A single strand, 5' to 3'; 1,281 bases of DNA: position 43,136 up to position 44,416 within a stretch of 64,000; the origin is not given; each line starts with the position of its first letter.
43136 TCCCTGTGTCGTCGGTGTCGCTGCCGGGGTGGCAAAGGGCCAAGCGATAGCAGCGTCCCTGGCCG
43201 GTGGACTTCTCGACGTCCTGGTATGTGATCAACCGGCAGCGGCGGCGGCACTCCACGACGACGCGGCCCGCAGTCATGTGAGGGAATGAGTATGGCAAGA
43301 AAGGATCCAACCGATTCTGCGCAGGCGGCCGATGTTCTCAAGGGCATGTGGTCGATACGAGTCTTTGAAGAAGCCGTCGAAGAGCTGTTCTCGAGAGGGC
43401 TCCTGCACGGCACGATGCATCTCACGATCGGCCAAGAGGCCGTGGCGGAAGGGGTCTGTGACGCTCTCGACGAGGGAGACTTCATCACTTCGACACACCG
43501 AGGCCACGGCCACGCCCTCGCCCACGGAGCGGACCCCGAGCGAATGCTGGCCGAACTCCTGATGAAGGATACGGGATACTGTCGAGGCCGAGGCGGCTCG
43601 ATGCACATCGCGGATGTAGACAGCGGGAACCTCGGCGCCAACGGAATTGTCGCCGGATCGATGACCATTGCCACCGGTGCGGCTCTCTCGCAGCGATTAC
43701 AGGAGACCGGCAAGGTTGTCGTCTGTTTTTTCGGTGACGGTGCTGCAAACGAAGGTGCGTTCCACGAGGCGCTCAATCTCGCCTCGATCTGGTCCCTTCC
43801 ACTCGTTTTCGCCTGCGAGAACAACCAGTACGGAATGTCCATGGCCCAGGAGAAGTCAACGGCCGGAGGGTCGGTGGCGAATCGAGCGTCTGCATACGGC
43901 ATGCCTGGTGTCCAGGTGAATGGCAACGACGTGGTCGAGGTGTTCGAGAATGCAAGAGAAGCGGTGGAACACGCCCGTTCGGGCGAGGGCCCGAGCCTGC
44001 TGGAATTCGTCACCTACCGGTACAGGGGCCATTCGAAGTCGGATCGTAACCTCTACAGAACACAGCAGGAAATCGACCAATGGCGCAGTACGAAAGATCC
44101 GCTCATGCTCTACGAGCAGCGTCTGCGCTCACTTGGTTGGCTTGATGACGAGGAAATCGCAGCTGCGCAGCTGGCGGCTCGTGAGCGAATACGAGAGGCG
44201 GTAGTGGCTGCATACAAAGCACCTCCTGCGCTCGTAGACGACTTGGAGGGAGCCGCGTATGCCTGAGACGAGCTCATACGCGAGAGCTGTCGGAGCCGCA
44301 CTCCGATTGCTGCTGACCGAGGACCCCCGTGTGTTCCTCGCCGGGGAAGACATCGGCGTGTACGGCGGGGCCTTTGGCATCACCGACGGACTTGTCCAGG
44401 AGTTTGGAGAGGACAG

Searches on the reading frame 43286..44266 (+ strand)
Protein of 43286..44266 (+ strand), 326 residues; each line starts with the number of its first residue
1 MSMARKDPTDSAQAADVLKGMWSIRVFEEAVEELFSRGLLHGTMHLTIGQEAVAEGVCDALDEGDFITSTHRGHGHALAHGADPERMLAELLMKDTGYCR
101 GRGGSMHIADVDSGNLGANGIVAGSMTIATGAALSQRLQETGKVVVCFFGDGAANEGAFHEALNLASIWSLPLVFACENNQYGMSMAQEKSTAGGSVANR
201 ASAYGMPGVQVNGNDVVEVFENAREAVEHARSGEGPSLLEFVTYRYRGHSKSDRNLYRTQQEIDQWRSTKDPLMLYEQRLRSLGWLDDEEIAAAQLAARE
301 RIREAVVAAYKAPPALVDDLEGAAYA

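Call 13: search_protein_families(library=pfam, proteins=[window:43286-44266:+], max_evalue=0.001)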
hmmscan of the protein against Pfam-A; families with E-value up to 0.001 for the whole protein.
window:43286-44266:+ (326 aa): 4 families
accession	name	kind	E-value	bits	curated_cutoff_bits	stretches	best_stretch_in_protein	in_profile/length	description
PF00676.26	E1_dh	-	4.1e-86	289.1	22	1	21-313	3-295/300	Dehydrogenase E1 component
PF02775.26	TPP_enzyme_C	-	3.9e-07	30.4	21.9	1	123-240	31-150/151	Thiamine pyrophosphate enzyme, C-terminal TPP binding domain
PF00456.26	Transketolase_N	-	2.6e-05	23.8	22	1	110-243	108-243/334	Transketolase, thiamine diphosphate binding domain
PF13292.11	DXP_synthase_N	-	7.6e-05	22.6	21.2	1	123-189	114-178/274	1-deoxy-D-xylulose-5-phosphate synthase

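Call 28: search_protein_families(library=ncbifam, proteins=[window:43286-44266:+], max_evalue=0.00001)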
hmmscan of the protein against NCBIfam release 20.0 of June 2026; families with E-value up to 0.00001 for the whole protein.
window:43286-44266:+ (326 aa): 7 families
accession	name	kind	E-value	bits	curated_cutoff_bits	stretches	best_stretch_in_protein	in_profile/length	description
TIGR03182.1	PDH_E1_alph_y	equivalog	1.4e-105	352.7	393.85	1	13-325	3-314/315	pyruvate dehydrogenase (acetyl-transferring) E1 component subunit alpha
TIGR03181.1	PDH_E1_alph_x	equivalog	6.5e-72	242.3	411.35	1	9-325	21-327/341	pyruvate dehydrogenase (acetyl-transferring) E1 component subunit alpha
NF004559.0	PRK05899.2-5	equivalog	4.7e-12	44.9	488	1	121-229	127-236/627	transketolase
NF006914.0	PRK09404.1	equivalog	1.3e-10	40.2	764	1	120-308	319-510/919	2-oxoglutarate dehydrogenase E1 component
NF008907.0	PRK12270.1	equivalog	3.3e-09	35.1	878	1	133-305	651-827/1241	multifunctional oxoglutarate decarboxylase/oxoglutarate dehydrogenase thiamine pyrophosphate-binding subunit/dihydrolipoyllysine-residue suc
TIGR00239.1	2oxo_dh_E1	equivalog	2.8e-08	32.1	770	1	119-305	323-512/931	2-oxoglutarate dehydrogenase E1 component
TIGR00232.1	tktlase_bact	equivalog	8.4e-06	24.4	682.25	0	110-245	106-243/654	transketolase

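Call 94: find_homologous_proteins(query=window:43286-44266:+, max_evalue=1e-40)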
Query window:43286-44266:+ (326 aa): 8000 proteins with E <= 1e-40 among 8000 candidates; the best 120 are listed.
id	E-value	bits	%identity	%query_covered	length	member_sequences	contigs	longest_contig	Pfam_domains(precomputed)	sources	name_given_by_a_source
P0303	8.8e-214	727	100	100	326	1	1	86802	PF02775.27,PF00676.26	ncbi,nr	ncbi:MAG: pyruvate dehydrogenase (acetyl-transferring) E1 component subunit alpha [Gammaproteobacter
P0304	1.4e-212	723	100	99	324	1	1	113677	PF02775.27,PF00676.26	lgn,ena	-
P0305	7.4e-199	678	93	100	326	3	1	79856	PF02775.27,PF00676.26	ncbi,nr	ncbi:MAG: thiamine pyrophosphate-dependent dehydrogenase E1 component subunit alpha [Actinobacteria 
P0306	7.6e-161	553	77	99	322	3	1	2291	PF02775.27,PF00676.26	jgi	-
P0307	2.2e-159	548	76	99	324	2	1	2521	PF02775.27,PF00676.26,PF00456.27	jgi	jgi:pyruvate dehydrogenase E1 component alpha subunit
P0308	4.3e-158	544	76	99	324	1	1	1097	PF00676.26,PF00456.27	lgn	-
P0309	2.1e-157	541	74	99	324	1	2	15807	PF00676.26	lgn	-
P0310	1.3e-155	536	74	99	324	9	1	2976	PF02775.27,PF00676.26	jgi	jgi:TPP-dependent pyruvate/acetoin dehydrogenase alpha subunit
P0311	1.6e-155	535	73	99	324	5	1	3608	PF02775.27,PF00676.26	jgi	jgi:TPP-dependent pyruvate/acetoin dehydrogenase alpha subunit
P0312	1.0e-154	533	72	99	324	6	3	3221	PF02775.27,PF00676.26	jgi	jgi:pyruvate dehydrogenase E1 component alpha subunit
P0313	2.6e-154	531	74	99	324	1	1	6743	PF02775.27,PF00676.26,PF00456.27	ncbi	-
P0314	3.0e-154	531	73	99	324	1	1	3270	PF02775.27,PF00676.26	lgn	-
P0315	3.1e-154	531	73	99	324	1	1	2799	PF02775.27,PF00676.26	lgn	-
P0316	3.6e-154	531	73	99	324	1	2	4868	PF02775.27,PF00676.26,PF00456.27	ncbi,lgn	-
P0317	1.5e-153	529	73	99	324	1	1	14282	PF02775.27,PF00676.26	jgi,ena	-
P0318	2.6e-153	528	73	99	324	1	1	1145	PF02775.27,PF00676.26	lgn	-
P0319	2.8e-153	528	73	99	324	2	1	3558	PF00676.26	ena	-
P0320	4.0e-153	527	73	99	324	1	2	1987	PF02775.27,PF13292.12,PF00676.26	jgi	jgi:acetoin:2,6-dichlorophenolindophenol oxidoreductase subunit alpha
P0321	5.4e-153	527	73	99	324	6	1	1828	PF02775.27,PF13292.12,PF00676.26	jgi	jgi:acetoin:2,6-dichlorophenolindophenol oxidoreductase subunit alpha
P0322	1.1e-152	526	73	99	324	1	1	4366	PF13292.12,PF00676.26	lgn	-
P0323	2.4e-152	525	72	99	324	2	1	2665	PF02775.27,PF00676.26,PF00456.27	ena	-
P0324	4.8e-152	524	73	99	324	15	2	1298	PF00676.26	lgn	-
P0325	5.5e-152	524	73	99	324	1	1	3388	PF02775.27,PF00676.26,PF00456.27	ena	-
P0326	6.0e-152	524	72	99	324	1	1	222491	PF02775.27,PF13292.12,PF00676.26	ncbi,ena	-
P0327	9.9e-152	523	73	99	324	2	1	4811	PF02775.27,PF00676.26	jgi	jgi:acetoin:2,6-dichlorophenolindophenol oxidoreductase subunit alpha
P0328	3.8e-151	521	73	99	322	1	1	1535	PF00676.26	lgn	-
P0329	3.8e-151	521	72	99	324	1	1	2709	PF02775.27,PF00676.26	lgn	-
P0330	1.1e-150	519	72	99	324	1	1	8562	PF02775.27,PF13292.12,PF00676.26,PF00456.27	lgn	-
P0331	1.2e-150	519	73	99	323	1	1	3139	PF02775.27,PF00676.26,PF00456.27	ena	-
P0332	1.5e-150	519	71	99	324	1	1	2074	PF00676.26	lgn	-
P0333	1.5e-150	519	71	99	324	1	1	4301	PF00676.26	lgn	-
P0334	1.9e-150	519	71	99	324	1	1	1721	PF00676.26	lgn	-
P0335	2.5e-150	518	71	99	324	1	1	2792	PF00676.26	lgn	-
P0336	3.4e-150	518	69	99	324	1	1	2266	PF02775.27,PF00676.26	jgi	-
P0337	7.0e-150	517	70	99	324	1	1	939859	PF02775.27,PF00676.26,PF00456.27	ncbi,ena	-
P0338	2.3e-149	515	72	99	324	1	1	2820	PF02775.27,PF13292.12,PF00676.26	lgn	-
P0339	2.4e-149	515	70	99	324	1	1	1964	PF02775.27,PF00676.26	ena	-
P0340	3.0e-149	515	72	99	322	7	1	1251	PF02775.27,PF00676.26,PF00456.27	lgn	-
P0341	3.1e-149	515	72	99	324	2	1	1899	PF02775.27,PF00676.26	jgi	jgi:acetoin:2,6-dichlorophenolindophenol oxidoreductase subunit alpha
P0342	3.7e-149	514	72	99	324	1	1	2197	PF02775.27,PF00676.26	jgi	-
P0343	7.6e-149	513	71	99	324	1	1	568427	PF02775.27,PF00676.26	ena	-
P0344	1.4e-148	513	70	99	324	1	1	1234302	PF02775.27,PF00676.26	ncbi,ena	-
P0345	6.3e-148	510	70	99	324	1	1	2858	PF02775.27,PF00676.26,PF00456.27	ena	-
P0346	1.9e-147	509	72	99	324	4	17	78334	PF02775.27,PF00676.26,PF00456.27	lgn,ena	-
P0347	2.0e-147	509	70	98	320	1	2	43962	PF02775.27,PF00676.26,PF00456.27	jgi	jgi:pyruvate dehydrogenase E1 component alpha subunit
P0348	3.4e-147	508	71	99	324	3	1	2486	PF02775.27,PF00676.26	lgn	-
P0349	4.8e-147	507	68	99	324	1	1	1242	PF02775.27,PF00676.26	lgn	-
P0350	1.4e-146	506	71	99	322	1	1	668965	PF02775.27,PF00676.26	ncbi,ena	-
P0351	1.8e-146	506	75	94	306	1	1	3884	PF02775.27,PF00676.26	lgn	-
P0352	1.8e-146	506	70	99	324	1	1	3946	PF02775.27,PF00676.26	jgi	jgi:acetoin:2,6-dichlorophenolindophenol oxidoreductase subunit alpha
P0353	2.0e-146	505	72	99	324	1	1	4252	PF02775.27,PF13292.12,PF00676.26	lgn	-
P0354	3.0e-146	505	70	99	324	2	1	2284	PF02775.27,PF13292.12,PF00676.26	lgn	-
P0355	3.5e-146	505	74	94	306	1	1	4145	PF02775.27,PF00676.26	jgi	jgi:pyruvate dehydrogenase E1 component alpha subunit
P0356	5.2e-146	504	70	99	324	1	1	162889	PF02775.27,PF00676.26,PF00456.27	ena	-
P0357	9.5e-146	503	71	99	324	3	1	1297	PF02775.27,PF00676.26,PF00456.27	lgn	-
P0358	1.0e-145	503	70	99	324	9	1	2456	PF00676.26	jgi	jgi:acetoin:2,6-dichlorophenolindophenol oxidoreductase subunit alpha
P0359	1.7e-145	502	74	94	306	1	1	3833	PF02775.27,PF13292.12,PF00676.26,PF00456.27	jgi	jgi:pyruvate dehydrogenase E1 component alpha subunit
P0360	1.9e-145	502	70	99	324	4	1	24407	PF00676.26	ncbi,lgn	ncbi:MAG: thiamine pyrophosphate-dependent dehydrogenase E1 component subunit alpha [Acidimicrobiia 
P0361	3.3e-145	501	68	99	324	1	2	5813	PF02775.27,PF00676.26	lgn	-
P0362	1.2e-144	500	69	99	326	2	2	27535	PF00676.26,PF00456.27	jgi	jgi:TPP-dependent pyruvate/acetoin dehydrogenase alpha subunit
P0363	3.5e-144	498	71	99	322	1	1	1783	PF02775.27,PF00676.26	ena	-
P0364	3.9e-144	498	69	99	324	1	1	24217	PF02775.27,PF00676.26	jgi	jgi:pyruvate dehydrogenase E1 component alpha subunit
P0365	4.3e-144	498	69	99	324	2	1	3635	PF02775.27,PF00676.26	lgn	-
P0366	4.3e-144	498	74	94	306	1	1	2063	PF02775.27,PF00676.26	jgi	jgi:pyruvate dehydrogenase E1 component alpha subunit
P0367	6.7e-144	497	71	99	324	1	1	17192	PF02775.27,PF13292.12,PF00676.26,PF00456.27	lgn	-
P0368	9.6e-144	497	70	99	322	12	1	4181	PF02775.27,PF00676.26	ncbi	ncbi:MAG TPA: thiamine pyrophosphate-dependent dehydrogenase E1 component subunit alpha [Acidimicrob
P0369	1.0e-143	497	73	94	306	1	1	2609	PF02775.27,PF00676.26,PF00456.27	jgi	-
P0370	1.1e-143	496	73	94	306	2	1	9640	PF02775.27,PF00676.26,PF00456.27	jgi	jgi:pyruvate dehydrogenase E1 component alpha subunit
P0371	1.3e-143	496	69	99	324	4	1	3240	PF02775.27,PF00676.26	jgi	jgi:pyruvate dehydrogenase E1 component alpha subunit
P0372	1.5e-143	496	70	100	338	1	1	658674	PF02775.27,PF13292.12,PF00676.26,PF00456.27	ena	-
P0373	2.0e-143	496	69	99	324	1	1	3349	PF02775.27,PF00676.26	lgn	-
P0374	2.1e-143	495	70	99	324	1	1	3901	PF02775.27,PF00676.26,PF00456.27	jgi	jgi:TPP-dependent pyruvate/acetoin dehydrogenase alpha subunit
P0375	2.4e-143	495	74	94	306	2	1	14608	PF02775.27,PF00676.26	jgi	jgi:pyruvate dehydrogenase E1 component alpha subunit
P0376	4.1e-143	495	69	99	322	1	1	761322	PF02775.27,PF00676.26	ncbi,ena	-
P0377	4.5e-143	494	69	99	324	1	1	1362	PF02775.27,PF13292.12,PF00676.26,PF00456.27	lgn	-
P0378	5.0e-143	494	70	99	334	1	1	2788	PF00676.26,PF00456.27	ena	-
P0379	6.6e-143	494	73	94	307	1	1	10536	PF00676.26,PF00456.27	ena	-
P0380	7.1e-143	494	70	99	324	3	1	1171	PF02775.27,PF13292.12,PF00676.26,PF00456.27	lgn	-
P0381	1.3e-142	493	69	99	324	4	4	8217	PF02775.27,PF00676.26,PF00456.27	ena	-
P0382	1.5e-142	493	69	99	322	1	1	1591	PF02775.27,PF00676.26,PF00456.27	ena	-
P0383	2.0e-142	492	69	99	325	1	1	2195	PF00676.26,PF00456.27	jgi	jgi:acetoin:2,6-dichlorophenolindophenol oxidoreductase subunit alpha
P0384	3.1e-142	492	69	99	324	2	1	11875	PF02775.27,PF00676.26,PF00456.27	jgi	jgi:pyruvate dehydrogenase E1 component alpha subunit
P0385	3.2e-142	492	70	94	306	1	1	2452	PF02775.27,PF00676.26,PF00456.27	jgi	jgi:pyruvate dehydrogenase E1 component alpha subunit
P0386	6.9e-142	491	70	99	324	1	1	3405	PF02775.27,PF13292.12,PF00676.26,PF00456.27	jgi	jgi:TPP-dependent pyruvate/acetoin dehydrogenase alpha subunit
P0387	7.6e-142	490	68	99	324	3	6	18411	PF02775.27,PF00676.26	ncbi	-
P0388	1.2e-141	490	71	94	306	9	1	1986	PF02775.27,PF00676.26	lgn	-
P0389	4.0e-141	488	71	94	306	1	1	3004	PF02775.27,PF00676.26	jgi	jgi:pyruvate dehydrogenase E1 component alpha subunit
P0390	4.7e-141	488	68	99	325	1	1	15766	PF00676.26,PF00456.27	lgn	-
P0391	5.3e-141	488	72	94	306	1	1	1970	PF02775.27,PF00676.26,PF00456.27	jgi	jgi:pyruvate dehydrogenase E1 component alpha subunit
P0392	5.4e-141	488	72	94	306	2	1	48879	PF02775.27,PF00676.26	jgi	jgi:pyruvate dehydrogenase E1 component alpha subunit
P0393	5.9e-141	487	72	94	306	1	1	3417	PF02775.27,PF00676.26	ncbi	-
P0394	6.4e-141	487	67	99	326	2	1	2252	PF00676.26,PF00456.27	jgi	jgi:acetoin:2,6-dichlorophenolindophenol oxidoreductase subunit alpha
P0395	7.2e-141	487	69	99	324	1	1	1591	PF02775.27,PF00676.26,PF00456.27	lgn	-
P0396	9.8e-141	487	68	99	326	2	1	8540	PF02775.27,PF00676.26,PF00456.27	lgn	-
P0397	9.9e-141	487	69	99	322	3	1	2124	PF02775.27,PF00676.26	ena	-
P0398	1.5e-140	486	69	99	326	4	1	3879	PF00676.26,PF00456.27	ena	-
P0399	1.9e-140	486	72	94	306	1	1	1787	PF02775.27,PF00676.26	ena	-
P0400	3.2e-140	485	68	99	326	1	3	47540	PF00676.26,PF00456.27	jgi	jgi:acetoin:2,6-dichlorophenolindophenol oxidoreductase subunit alpha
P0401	4.6e-140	485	69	99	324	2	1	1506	PF02775.27,PF13292.12,PF00676.26,PF00456.27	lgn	-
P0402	5.6e-140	484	68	99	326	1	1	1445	PF00676.26,PF00456.27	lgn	-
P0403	1.0e-139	483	69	99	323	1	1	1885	PF00676.26,PF00456.27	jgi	jgi:TPP-dependent pyruvate/acetoin dehydrogenase alpha subunit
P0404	1.0e-139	483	67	99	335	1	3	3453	PF00676.26,PF00456.27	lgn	-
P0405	1.1e-139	483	71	94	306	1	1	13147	PF02775.27,PF00676.26,PF00456.27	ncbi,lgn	-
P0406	1.3e-139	483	67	99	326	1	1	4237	PF02775.27,PF00676.26,PF00456.27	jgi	-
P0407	1.8e-139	483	68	99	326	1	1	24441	PF00676.26,PF00456.27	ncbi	-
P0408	2.2e-139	482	68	99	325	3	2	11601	PF00676.26,PF00456.27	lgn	-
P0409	2.3e-139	482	72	94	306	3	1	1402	PF02775.27,PF00676.26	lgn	-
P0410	2.5e-139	482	69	99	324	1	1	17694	PF02775.27,PF00676.26,PF00456.27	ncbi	-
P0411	2.8e-139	482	66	99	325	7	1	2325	PF00676.26,PF00456.27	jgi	jgi:acetoin:2,6-dichlorophenolindophenol oxidoreductase subunit alpha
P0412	2.9e-139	482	67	99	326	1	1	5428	PF00676.26,PF00456.27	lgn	-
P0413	6.7e-139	481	72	94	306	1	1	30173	PF02775.27,PF00676.26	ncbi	-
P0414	2.4e-138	479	68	99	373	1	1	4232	PF02775.27,PF00676.26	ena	-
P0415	2.4e-138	479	70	94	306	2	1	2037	PF02775.27,PF00676.26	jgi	jgi:pyruvate dehydrogenase E1 component alpha subunit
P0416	2.5e-138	479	69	99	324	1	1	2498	PF02775.27,PF13292.12,PF00676.26,PF00456.27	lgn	-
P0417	1.3e-137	476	68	99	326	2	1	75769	PF00676.26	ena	-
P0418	1.5e-137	476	66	99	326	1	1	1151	PF00676.26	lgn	-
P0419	2.2e-137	476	70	94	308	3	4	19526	PF02775.27,PF00676.26,PF00456.27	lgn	-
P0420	3.0e-137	475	66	99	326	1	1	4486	PF00676.26,PF00456.27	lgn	-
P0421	4.4e-137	475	72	94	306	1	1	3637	PF00676.26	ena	-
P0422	5.6e-137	474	68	98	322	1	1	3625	PF02775.27,PF00676.26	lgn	-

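Call 95: find_encoding_contigs(protein=P0326, flank=10000, max_places=1)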
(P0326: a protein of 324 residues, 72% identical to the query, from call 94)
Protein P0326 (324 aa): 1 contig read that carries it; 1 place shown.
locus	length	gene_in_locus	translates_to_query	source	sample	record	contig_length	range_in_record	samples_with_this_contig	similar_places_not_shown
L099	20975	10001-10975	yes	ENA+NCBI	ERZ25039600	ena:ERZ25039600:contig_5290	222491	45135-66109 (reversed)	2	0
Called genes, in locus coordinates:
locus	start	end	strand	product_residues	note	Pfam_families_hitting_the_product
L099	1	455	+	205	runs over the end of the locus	PF04337:DUF480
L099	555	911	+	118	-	-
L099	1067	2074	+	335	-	PF03951:Gln-synt_N, PF00120:Gln-synt_C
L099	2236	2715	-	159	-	PF04073:tRNA_edit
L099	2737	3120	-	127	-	PF13400:Tad (weak)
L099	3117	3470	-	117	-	PF07811:TadE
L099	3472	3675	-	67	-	PF14029:DUF4244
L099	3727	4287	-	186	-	PF00482:T2SSF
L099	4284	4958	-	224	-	-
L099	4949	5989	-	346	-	PF00437:T2SSE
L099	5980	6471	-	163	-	-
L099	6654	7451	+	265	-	PF00702:Hydrolase, PF12710:HAD, PF08282:Hydrolase_3 (weak)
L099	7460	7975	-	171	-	-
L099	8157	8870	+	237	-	PF01128:IspD, PF12804:NTP_transf_3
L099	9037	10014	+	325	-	PF13545:HTH_Crp_2 (faint), PF04198:Sugar-bind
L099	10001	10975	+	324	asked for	PF00676:E1_dh, PF02775:TPP_enzyme_C (weak), PF13292:DXP_synthase_N (weak)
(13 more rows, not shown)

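Call 96: find_encoding_contigs(protein=P0346, flank=10000, max_places=1)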
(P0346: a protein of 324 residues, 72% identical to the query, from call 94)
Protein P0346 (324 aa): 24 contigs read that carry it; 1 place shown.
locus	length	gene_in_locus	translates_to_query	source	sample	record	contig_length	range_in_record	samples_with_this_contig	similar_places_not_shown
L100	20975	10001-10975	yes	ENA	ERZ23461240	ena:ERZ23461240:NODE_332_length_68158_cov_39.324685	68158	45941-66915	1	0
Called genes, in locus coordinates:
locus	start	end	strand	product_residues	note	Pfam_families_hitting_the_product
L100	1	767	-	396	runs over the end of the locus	PF00532:Peripla_BP_1, PF13407:Peripla_BP_4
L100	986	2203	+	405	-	PF00480:ROK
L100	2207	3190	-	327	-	PF01408:GFO_IDH_MocA, PF22725:GFO_IDH_MocA_C3, PF02894:GFO_IDH_MocA_C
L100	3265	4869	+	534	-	PF01839:FG-GAP (faint), PF13517:FG-GAP_3, PF07593:UnbV_ASPIC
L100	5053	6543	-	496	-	PF03116:NQR2_RnfD_RnfE (faint)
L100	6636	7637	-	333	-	PF13409:GST_N_2 (weak), PF00043:GST_C (weak), PF13410:GST_C_2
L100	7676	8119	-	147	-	-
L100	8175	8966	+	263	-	PF01128:IspD, PF12804:NTP_transf_3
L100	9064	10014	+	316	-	PF04198:Sugar-bind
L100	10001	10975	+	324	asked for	PF00676:E1_dh, PF00456:Transketolase_N (weak), PF02775:TPP_enzyme_C (weak)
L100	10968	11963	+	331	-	PF02779:Transket_pyr, PF02780:Transketolase_C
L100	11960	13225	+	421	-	PF00364:Biotin_lipoyl, PF25984:BSH_YknX (faint), PF25919:BSH_CusB, PF02817:E3_binding, PF00198:2-oxoacid_dh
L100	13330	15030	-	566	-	PF05524:PEP-utilisers_N, PF00391:PEP-utilizers, PF02896:PEP-utilizers_C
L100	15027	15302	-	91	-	PF00381:PTS-HPr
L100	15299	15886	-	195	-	-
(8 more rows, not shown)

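Call 97: find_encoding_contigs(protein=P0400, flank=10000, max_places=1)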
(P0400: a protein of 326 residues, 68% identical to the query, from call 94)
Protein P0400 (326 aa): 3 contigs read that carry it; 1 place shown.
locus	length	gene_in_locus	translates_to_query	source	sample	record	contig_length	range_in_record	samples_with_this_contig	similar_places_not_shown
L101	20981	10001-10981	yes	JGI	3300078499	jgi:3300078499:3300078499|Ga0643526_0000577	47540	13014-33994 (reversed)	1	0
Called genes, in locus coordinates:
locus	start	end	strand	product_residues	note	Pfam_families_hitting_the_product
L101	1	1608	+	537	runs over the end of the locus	PF04851:ResIII, PF18766:SWI2_SNF2 (faint), PF00270:DEAD, PF16203:ERCC3_RAD25_C, PF00271:Helicase_C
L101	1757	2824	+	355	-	PF02457:DAC, PF10635:DisA-linker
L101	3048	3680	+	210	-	PF02559:CarD_TRCF_RID, PF21095:CarD_C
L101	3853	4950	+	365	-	PF27675:YCF81_N, PF01850:PIN (weak), PF01938:TRAM (weak)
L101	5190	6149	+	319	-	PF13545:HTH_Crp_2 (weak), PF08281:Sigma70_r4_2 (faint), PF12802:MarR_2 (faint), PF04198:Sugar-bind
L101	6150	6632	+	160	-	PF06923:GutM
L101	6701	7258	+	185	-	PF03608:EII-GUT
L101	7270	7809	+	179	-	PF07670:Gate (weak), PF07663:EIIBC-GUT_C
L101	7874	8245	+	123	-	PF03612:EIIBC-GUT_N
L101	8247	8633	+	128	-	PF03829:PTSIIA_gutA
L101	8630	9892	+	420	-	PF21135:DRL_cat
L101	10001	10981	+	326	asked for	PF00676:E1_dh, PF00456:Transketolase_N (weak)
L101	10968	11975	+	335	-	PF02779:Transket_pyr, PF02780:Transketolase_C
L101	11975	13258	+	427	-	PF00364:Biotin_lipoyl, PF25919:BSH_CusB (weak), PF02817:E3_binding, PF00198:2-oxoacid_dh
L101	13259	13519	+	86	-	PF00381:PTS-HPr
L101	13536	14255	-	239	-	PF00702:Hydrolase, PF13419:HAD_2 (weak)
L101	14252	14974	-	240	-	PF01128:IspD, PF12804:NTP_transf_3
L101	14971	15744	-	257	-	PF00702:Hydrolase (faint), PF05116:S6PP (faint), PF08282:Hydrolase_3, PF12710:HAD (faint)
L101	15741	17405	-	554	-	PF05524:PEP-utilisers_N, PF00391:PEP-utilizers, PF02896:PEP-utilizers_C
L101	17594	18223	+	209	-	PF01128:IspD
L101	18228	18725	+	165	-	PF02542:YgbB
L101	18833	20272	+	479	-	PF01406:tRNA-synt_1e, PF00133:tRNA-synt_1 (faint), PF09334:tRNA-synt_1g (faint), PF09190:DALR_2, PF23493:CysS_C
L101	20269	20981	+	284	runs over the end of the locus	PF08032:SpoU_sub_bind, PF00588:SpoU_methylase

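Call 98: find_encoding_contigs(protein=P0417, flank=10000, max_places=1)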
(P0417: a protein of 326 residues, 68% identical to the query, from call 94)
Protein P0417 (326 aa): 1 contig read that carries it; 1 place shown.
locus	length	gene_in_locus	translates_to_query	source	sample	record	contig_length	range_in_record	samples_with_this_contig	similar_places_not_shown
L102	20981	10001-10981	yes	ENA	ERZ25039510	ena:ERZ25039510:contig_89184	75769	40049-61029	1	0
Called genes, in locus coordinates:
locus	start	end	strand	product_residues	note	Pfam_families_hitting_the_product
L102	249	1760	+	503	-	PF00270:DEAD, PF04851:ResIII, PF00271:Helicase_C, PF16203:ERCC3_RAD25_C (weak)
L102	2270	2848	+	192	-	PF02457:DAC, PF10635:DisA-linker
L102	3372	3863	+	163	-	PF02559:CarD_TRCF_RID, PF21095:CarD_C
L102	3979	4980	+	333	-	PF27675:YCF81_N (weak)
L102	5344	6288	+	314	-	PF04198:Sugar-bind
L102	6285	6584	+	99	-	PF06923:GutM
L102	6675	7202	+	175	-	PF03608:EII-GUT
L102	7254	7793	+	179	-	PF07670:Gate (weak), PF07663:EIIBC-GUT_C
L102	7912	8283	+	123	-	PF03612:EIIBC-GUT_N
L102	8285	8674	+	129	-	PF03829:PTSIIA_gutA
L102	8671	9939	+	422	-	PF21135:DRL_cat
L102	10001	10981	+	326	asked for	PF00676:E1_dh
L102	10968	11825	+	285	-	PF02779:Transket_pyr, PF02780:Transketolase_C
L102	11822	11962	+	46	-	PF02780:Transketolase_C (weak)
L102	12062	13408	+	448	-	PF00364:Biotin_lipoyl, PF25919:BSH_CusB (weak), PF25984:BSH_YknX (faint), PF02817:E3_binding, PF00198:2-oxoacid_dh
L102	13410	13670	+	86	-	PF00381:PTS-HPr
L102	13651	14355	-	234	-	PF00702:Hydrolase (faint)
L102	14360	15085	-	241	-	PF01128:IspD, PF12804:NTP_transf_3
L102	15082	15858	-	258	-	PF00702:Hydrolase (faint), PF05116:S6PP (faint), PF08282:Hydrolase_3, PF12710:HAD (faint)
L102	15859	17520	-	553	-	PF05524:PEP-utilisers_N, PF00391:PEP-utilizers, PF02896:PEP-utilizers_C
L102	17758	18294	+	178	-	PF01128:IspD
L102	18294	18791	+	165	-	PF02542:YgbB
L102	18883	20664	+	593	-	PF00133:tRNA-synt_1 (faint), PF01406:tRNA-synt_1e, PF09334:tRNA-synt_1g (faint), PF09190:DALR_2, PF08032:SpoU_sub_bind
